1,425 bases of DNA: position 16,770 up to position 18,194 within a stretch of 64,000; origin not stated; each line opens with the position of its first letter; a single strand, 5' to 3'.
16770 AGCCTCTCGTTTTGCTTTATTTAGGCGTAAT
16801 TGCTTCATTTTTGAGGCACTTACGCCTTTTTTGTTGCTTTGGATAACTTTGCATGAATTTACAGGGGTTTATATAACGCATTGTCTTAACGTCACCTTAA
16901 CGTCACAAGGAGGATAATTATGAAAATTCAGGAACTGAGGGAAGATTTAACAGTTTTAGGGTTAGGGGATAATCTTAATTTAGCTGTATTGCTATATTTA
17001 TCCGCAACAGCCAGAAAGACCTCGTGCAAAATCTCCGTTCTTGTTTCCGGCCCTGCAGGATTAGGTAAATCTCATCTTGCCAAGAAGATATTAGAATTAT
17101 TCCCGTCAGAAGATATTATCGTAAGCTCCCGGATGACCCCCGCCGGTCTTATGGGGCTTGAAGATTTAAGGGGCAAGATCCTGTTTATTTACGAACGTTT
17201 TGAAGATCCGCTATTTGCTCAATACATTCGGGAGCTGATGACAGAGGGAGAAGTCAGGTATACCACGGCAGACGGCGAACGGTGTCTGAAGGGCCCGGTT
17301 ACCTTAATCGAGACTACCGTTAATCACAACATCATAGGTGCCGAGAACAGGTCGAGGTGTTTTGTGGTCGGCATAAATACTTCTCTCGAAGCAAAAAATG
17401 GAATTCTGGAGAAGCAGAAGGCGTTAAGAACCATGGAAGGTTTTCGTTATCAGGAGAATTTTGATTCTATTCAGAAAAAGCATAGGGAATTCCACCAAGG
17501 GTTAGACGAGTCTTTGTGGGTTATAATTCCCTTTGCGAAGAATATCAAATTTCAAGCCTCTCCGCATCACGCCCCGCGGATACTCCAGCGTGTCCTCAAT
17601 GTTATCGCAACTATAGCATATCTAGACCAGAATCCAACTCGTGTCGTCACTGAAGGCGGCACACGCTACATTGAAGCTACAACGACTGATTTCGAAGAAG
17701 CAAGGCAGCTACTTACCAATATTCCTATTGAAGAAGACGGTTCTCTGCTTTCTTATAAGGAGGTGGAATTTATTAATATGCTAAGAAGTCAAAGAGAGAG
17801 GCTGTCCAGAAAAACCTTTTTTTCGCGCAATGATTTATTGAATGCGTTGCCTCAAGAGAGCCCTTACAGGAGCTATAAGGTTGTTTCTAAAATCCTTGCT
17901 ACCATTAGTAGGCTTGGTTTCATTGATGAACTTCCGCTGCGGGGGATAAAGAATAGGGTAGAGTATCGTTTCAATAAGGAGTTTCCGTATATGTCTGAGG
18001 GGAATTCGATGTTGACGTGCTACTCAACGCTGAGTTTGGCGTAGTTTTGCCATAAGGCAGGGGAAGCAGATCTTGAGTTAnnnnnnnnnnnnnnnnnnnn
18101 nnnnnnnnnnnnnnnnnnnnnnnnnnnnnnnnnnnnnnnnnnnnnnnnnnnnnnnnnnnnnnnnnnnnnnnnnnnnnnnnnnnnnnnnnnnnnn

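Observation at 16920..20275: Compact self-replication module on the island: SF3-like NTPase, clamp-loader-like AAA+ ATPase, exonuclease-less family-A polymerase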

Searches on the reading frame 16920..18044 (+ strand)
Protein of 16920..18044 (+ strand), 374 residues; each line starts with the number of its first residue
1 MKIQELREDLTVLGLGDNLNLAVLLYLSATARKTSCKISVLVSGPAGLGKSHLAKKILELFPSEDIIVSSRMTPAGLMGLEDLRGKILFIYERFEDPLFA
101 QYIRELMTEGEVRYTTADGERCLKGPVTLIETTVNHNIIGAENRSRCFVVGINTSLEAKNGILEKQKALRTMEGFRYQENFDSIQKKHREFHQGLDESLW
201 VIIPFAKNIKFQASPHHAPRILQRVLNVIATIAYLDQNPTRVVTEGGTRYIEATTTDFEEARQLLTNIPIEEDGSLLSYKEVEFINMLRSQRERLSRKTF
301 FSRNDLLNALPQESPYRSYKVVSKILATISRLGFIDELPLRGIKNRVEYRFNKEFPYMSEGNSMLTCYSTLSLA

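Call 4: search_protein_families(library=pfam, proteins=[window:16920-18044:+], max_evalue=0.01)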
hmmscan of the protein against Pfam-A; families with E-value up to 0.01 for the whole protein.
window:16920-18044:+ (374 aa): 2 families
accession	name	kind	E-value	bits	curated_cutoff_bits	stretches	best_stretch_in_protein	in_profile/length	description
PF13401.12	AAA_22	-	0.00023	21.9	27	1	40-93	8-60/130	AAA domain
PF13191.12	AAA_16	-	0.00037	21.5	32.6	1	32-70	21-57/167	AAA ATPase domain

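Call 6: search_protein_families(library=phrogs, proteins=[window:16920-18044:+], max_evalue=0.01)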
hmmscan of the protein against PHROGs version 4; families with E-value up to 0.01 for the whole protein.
window:16920-18044:+ (374 aa): 0 families

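Call 7: search_protein_families(library=ncbifam, proteins=[window:16920-18044:+], max_evalue=0.01)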
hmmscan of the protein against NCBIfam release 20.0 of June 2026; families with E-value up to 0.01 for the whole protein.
window:16920-18044:+ (374 aa): 1 family
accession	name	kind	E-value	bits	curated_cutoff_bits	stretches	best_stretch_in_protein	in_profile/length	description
NF038308.1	RNA_repair_RtcR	equivalog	0.0032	16.4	650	1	37-64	204-231/530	RNA repair transcriptional activator RtcR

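Call 8: search_protein_families(library=padloc, proteins=[window:16920-18044:+], max_evalue=0.01)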
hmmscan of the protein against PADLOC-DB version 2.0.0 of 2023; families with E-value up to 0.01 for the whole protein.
window:16920-18044:+ (374 aa): 1 family
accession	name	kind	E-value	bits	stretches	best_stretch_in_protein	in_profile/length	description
PDLC01993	RtcR--CARF_AAA_HTH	-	0.006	13.1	1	37-60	204-227/523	-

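Call 22: find_homologous_proteins(query=window:16920-18044:+, max_evalue=0.001)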
Query window:16920-18044:+ (374 aa): 21 proteins with E <= 0.001 among 5079 candidates.
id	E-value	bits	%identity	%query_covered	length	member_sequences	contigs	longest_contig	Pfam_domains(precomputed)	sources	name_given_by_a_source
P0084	1.1e-243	826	100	100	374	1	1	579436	PF27228.1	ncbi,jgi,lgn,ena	ncbi:MAG: hypothetical protein WC532_05365 [Candidatus Omnitrophota bacterium]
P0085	6.6e-188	642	79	100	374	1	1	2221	PF27228.1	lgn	-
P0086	7.9e-188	642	78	100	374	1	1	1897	PF27228.1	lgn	-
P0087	7.3e-131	455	56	100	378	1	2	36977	-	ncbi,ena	-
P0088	4.9e-130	452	57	100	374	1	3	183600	PF27228.1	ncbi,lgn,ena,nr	ncbi:MAG TPA: hypothetical protein DCY56_06825 [Candidatus Omnitrophica bacterium]|nr:hypothetical p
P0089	1.1e-129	451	57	100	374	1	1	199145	PF27228.1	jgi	-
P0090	5.4e-126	439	56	100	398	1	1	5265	PF27228.1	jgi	jgi:hypothetical protein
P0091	2.9e-124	433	55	100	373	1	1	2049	PF27228.1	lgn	-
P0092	1.0e-123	431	56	100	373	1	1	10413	-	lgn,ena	-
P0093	4.7e-122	426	55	100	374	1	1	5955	-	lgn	-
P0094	6.8e-122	425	54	100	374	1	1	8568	-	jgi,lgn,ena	-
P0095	7.3e-122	425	56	100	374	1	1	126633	PF27228.1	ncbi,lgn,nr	ncbi:MAG: hypothetical protein PHS46_06875 [Candidatus Omnitrophica bacterium]|nr:hypothetical prote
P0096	2.6e-120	420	55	100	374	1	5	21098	-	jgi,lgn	-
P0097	4.3e-114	400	53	100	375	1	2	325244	PF27228.1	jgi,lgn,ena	-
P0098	6.6e-114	399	51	100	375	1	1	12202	-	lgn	-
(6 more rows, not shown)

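Call 26: search_solved_structures(query=A1, max_evalue=10, show_alignments=2)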
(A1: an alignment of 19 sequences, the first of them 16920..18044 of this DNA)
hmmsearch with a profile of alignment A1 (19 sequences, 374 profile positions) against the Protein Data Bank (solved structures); distinct sequences matched with E-value up to 10: 17.
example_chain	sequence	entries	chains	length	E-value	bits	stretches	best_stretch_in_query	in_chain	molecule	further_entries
6hph_A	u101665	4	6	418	0.033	16.5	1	28-68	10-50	ATP-dependent DNA helicase PIF1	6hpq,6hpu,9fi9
9fb8_A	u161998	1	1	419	0.033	16.5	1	28-68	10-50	ATP-dependent DNA helicase PIF1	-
6hpt_A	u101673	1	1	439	0.035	16.5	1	28-68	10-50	ATP-dependent DNA helicase PIF1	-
5fhh_A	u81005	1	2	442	0.037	16.4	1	28-68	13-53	ATP-dependent DNA helicase PIF1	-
6c2u_A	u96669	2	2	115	0.069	15.5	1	39-61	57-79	phosphate-loop protein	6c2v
2qor_A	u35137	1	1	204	0.085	15.2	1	37-69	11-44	Guanylate kinase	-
8wdb_D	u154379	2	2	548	0.11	14.8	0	39-73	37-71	Probable dipeptide-transport ATP-binding protein ABC transporter DppD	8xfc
8wd9_D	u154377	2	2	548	0.11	14.8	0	39-73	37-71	Probable dipeptide-transport ATP-binding protein ABC transporter DppD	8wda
8sx7_A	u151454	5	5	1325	0.12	14.7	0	29-87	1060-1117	Multidrug resistance-associated protein 4 | Multidrug resistance-associated protein 4 isoform X1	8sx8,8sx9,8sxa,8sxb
8swn_A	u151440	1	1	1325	0.12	14.7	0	29-87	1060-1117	ATP binding cassette subfamily C member 4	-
9jix_A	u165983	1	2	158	0.43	12.9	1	38-64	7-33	De Novo Designed ATPase, PL2x4_2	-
1gky_A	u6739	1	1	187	0.59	12.4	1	39-71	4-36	GUANYLATE KINASE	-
1ex6_A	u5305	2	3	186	0.65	12.3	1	39-71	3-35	GUANYLATE KINASE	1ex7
9hny_Cg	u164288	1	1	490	0.95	11.7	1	33-69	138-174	Mitochondrial SSU ribosomal protein 29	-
6hiv_Cg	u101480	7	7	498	0.97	11.7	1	33-69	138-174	mS29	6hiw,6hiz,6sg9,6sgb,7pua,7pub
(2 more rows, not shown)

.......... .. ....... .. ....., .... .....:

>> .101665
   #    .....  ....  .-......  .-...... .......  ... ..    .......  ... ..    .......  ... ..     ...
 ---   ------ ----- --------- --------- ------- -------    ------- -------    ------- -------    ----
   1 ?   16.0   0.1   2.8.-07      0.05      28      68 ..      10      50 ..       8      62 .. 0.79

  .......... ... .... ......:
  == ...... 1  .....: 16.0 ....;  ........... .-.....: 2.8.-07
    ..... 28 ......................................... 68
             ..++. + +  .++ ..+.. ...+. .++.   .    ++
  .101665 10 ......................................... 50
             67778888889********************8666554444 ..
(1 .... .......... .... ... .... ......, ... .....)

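Call 34: predict_structure(alignment_id=A1)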
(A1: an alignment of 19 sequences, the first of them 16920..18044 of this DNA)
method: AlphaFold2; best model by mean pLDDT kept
length: 374 residues; sequences in the alignment: 19
mean_pLDDT: 87.2   pTM: 0.83
mean pLDDT of the five models: 87.2, 86.7, 85.7, 82.8, 82.8
residues with pLDDT >= 90: 159; 70-90: 192; 50-70: 23; < 50: 0
segments of 3 or more residues with pLDDT < 50: none
pLDDT, mean of each block of 10 residues (from residue 1): 95 92 97 92 89 95 93 85 91 85 87 87 91 82 84 87 89 90 96 93 95 84 95 92 91 96 89 71 83 83 88 85 87 80 71 66 69 86
secondary structure, 60 per line:
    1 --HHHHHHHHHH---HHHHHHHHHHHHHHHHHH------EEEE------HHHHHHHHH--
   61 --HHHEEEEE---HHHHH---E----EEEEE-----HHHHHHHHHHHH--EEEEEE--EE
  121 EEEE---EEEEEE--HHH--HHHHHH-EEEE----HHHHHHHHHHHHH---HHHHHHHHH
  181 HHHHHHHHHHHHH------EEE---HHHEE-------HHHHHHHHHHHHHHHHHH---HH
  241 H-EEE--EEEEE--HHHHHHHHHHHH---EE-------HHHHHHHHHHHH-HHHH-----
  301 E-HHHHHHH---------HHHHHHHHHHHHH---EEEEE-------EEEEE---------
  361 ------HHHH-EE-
elements in order: H3-12 H16-33 E40-43 H50-58 E66-70 H74-78 E87-91 H97-108 E111-116 E119-124 E128-133 H141-146 E148-151 H156-168 H172-193 E200-202 H218-235 E243-245 E248-252 H255-266 H279-290 H292-295 H303-309 H319-331 E335-339 E347-351 H367-370

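Call 39: fold_search(model_id=the predicted structure, library=pdb)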
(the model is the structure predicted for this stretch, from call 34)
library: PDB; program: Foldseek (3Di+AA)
matches with E <= 10: 1761; with E <= 0.001: 476
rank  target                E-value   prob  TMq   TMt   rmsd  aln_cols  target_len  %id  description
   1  8s0e_3                6.3e-10  1.00  0.42  0.38  15.6       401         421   11  H. sapiens OCCM bound to double stranded DNA (released 2024-10-02)
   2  9gjw_4                2.6e-09  1.00  0.43  0.26  12.5       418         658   13  OCCM maturation intermediate stalled with an Arginine Finger mutation in Mcm2 (released 2025-03-05)
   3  8ouw_6                6.6e-09  1.00  0.49  0.28  11.1       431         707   13  Cryo-EM structure of CMG helicase bound to TIM-1/TIPN-1 and homodimeric DNSN-1 on fork DNA (Caenorhabditis elegans) (released 2023-08-16)
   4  8s09_5                1.0e-08  1.00  0.44  0.26  12.3       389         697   16  H. sapiens MCM2-7 double hexamer bound to double stranded DNA (released 2024-10-02)
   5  9e2x_5                1.1e-08  1.00  0.51  0.31  15.7       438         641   16  Cryo-EM structure of yeast CMG helicase stalled at G4-containing DNA template, state 2 (released 2025-03-19)
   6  9lxd_6                1.1e-08  1.00  0.46  0.27  12.0       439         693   13  Structure of DNA-free MCM SH at 3.2 Angstroms resolution (released 2026-02-18)
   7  8b9d_4                1.3e-08  1.00  0.49  0.29  13.7       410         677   13  Human replisome bound by Pol Alpha (released 2023-08-09)
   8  5v8f_4                1.4e-08  1.00  0.46  0.25  11.9       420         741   13  Structural basis of MCM2-7 replicative helicase loading by ORC-Cdc6 and Cdt1 (released 2017-05-10)
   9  9bcx_5                1.5e-08  1.00  0.56  0.35  10.6       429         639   16  Cryo-EM structure of the S. cerevisiae ORC-Cdc6-Mcm2-7-DNA complex with a fully closed Mcm2-Mcm5 DNA entry gate (released 2025-01-01)
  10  8kg6_5                1.5e-08  1.00  0.51  0.30   9.1       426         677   14  Yeast replisome in state I (released 2023-12-06)
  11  8xgc_5                2.0e-08  1.00  0.52  0.31   9.2       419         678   14  Structure of yeast replisome associated with FACT and histone hexamer, Composite map (released 2024-02-14)
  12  8s0e_6                2.1e-08  1.00  0.46  0.29  10.9       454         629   14  H. sapiens OCCM bound to double stranded DNA (released 2024-10-02)
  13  7pmn_5                2.5e-08  1.00  0.53  0.32   8.4       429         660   14  S. cerevisiae replisome-SCF(Dia2) complex bound to double-stranded DNA (conformation II) (released 2021-11-10)
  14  8x7u_C                2.6e-08  1.00  0.51  0.31  12.9       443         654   14  MCM in complex with dsDNA in presence of ATP. (released 2024-01-17)
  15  9gjw_6                2.6e-08  1.00  0.44  0.26  11.4       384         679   16  OCCM maturation intermediate stalled with an Arginine Finger mutation in Mcm2 (released 2025-03-05)
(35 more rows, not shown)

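Call 41: search_protein_representatives(alignment_id=A1)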
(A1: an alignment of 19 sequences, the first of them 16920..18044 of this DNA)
Query: 19 sequences, 374 profile positions. Proteins with E-value up to 0.001 (for the whole library): 5154; up to 1e-10: 2854; up to 1e-30: 188. The best 150 are listed.
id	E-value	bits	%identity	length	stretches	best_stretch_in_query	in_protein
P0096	1.1e-179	613.8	-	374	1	1-374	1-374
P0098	1.6e-173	593.6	-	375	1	1-373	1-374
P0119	2.6e-144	497.5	-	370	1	1-374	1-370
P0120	8.4e-141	485.9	-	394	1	1-373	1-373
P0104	4.7e-124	430.8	-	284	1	1-266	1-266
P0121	1.6e-109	382.9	-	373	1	1-374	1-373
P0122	5.6e-97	341.7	-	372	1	1-374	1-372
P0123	8.5e-79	281.8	-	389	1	3-372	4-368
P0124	1.5e-74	267.9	-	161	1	1-149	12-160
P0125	7.2e-66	239.3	-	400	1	3-367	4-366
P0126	1.8e-65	238.0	-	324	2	143-374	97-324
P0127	1.6e-52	195.3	-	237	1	5-219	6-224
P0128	2.9e-49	184.6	-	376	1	3-371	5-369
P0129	5.6e-49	183.7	-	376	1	43-335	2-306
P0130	5.9e-45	170.4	-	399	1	4-309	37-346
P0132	1.4e-43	165.9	-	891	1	4-354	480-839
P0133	1.8e-42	162.2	-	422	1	3-355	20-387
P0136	1.4e-41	159.4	-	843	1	6-322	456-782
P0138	2.7e-40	155.1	-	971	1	6-336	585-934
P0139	7.9e-40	153.6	-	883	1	3-310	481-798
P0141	1.2e-39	153.0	-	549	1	4-330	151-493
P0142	1.2e-39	153.0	-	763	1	4-268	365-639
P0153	2.0e-37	145.6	-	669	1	4-290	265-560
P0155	3.0e-37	145.1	-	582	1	5-357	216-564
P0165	2.3e-36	142.2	-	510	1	3-315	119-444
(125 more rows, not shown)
